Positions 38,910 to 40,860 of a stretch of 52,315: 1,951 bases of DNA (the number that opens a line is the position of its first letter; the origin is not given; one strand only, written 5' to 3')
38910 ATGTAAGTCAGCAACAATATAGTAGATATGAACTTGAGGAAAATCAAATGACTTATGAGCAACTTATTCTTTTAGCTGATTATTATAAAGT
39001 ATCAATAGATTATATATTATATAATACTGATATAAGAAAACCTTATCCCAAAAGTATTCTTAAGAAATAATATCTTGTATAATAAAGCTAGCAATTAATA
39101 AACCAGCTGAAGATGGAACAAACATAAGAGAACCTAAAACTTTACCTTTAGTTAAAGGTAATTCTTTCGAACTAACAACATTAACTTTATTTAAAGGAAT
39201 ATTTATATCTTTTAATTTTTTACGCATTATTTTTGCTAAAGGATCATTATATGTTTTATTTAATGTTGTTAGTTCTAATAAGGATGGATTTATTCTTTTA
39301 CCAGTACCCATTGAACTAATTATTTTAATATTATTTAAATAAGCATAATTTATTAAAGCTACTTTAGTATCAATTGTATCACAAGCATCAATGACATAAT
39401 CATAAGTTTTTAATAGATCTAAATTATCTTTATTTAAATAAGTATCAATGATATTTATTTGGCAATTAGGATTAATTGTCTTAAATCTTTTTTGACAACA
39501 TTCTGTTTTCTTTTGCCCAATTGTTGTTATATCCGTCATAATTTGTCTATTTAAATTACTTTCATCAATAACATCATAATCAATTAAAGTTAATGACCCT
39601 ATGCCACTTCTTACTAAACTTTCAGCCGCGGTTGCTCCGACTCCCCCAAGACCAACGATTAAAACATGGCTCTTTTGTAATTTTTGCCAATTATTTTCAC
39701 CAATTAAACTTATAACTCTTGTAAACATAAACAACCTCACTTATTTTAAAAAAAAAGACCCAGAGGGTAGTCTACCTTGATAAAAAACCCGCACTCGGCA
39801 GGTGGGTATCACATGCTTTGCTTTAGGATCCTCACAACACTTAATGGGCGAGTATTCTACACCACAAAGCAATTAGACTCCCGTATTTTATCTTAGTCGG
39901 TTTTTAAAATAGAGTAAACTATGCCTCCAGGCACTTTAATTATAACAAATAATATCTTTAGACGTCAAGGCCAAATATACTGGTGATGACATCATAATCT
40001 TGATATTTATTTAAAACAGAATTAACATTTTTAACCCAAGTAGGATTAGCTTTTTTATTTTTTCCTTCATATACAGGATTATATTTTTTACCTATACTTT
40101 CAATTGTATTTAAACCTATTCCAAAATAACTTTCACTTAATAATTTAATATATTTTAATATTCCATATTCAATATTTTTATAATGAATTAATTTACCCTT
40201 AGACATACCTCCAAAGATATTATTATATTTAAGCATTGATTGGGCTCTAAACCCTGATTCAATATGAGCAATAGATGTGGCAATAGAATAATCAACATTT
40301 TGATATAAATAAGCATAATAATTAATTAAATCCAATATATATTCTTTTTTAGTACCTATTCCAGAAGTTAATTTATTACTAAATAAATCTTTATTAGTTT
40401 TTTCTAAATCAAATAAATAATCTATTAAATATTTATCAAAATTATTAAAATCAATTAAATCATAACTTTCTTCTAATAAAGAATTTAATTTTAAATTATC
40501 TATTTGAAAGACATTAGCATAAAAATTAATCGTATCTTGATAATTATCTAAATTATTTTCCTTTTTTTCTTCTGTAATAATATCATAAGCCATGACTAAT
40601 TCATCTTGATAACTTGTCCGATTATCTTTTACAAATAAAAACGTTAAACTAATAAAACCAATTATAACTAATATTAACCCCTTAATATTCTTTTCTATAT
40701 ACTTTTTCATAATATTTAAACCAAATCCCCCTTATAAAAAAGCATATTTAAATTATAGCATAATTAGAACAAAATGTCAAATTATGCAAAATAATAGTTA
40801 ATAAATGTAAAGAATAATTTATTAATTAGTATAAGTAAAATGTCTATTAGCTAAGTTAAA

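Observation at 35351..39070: Inserted three-gene cassette: novel-N-domain CobS/MoxR-like AAA+ ATPase + 292-aa partner + Fic, beside an XRE gene relic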

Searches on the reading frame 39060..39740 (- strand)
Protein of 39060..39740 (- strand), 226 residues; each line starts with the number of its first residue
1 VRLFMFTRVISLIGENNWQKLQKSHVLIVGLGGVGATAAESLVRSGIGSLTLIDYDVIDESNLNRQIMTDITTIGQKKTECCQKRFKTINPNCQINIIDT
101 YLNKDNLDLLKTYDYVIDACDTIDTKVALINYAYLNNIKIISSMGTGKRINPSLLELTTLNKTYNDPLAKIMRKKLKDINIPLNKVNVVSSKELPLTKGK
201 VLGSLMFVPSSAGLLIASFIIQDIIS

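Call 3: search_protein_families(library=pfam, proteins=[window:39060-39740:-], max_evalue=0.1)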
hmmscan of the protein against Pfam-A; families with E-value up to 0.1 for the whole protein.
window:39060-39740:- (226 aa): 6 families
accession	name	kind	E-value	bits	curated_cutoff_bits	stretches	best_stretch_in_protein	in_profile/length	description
PF00899.27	ThiF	-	1.6e-41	142.5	28.1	1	10-147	7-145/238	ThiF family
PF13241.12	NAD_binding_7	-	0.0015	19.5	22.1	1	20-130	4-79/104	Putative NAD(P)-binding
PF01488.26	Shikimate_DH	-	0.025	15.1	24.3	1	15-54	4-43/138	Shikimate / quinate 5-dehydrogenase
PF03435.24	Sacchrp_dh_NADP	-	0.059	14.1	25.1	0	26-67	1-43/129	Saccharopine dehydrogenase NADP binding domain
PF00208.27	ELFV_dehydrog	-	0.072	13.2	23.4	1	15-77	24-88/241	Glutamate/Leucine/Phenylalanine/Valine dehydrogenase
PF02826.25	2-Hacid_dh_C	-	0.086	12.6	25.1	0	18-47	31-60/178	D-isomer specific 2-hydroxyacid dehydrogenase, NAD binding domain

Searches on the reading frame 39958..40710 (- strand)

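Call 67: search_protein_families(library=pfam, proteins=[window:39958-40710:-], max_evalue=0.01)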
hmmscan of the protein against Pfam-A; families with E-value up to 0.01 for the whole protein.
window:39958-40710:- (250 aa): 1 family
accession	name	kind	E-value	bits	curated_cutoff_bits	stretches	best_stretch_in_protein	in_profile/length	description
PF01832.25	Glucosaminidase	-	0.0015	19.6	30.2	1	138-237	12-122/123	Mannosyl-glycoprotein endo-beta-N-acetylglucosaminidase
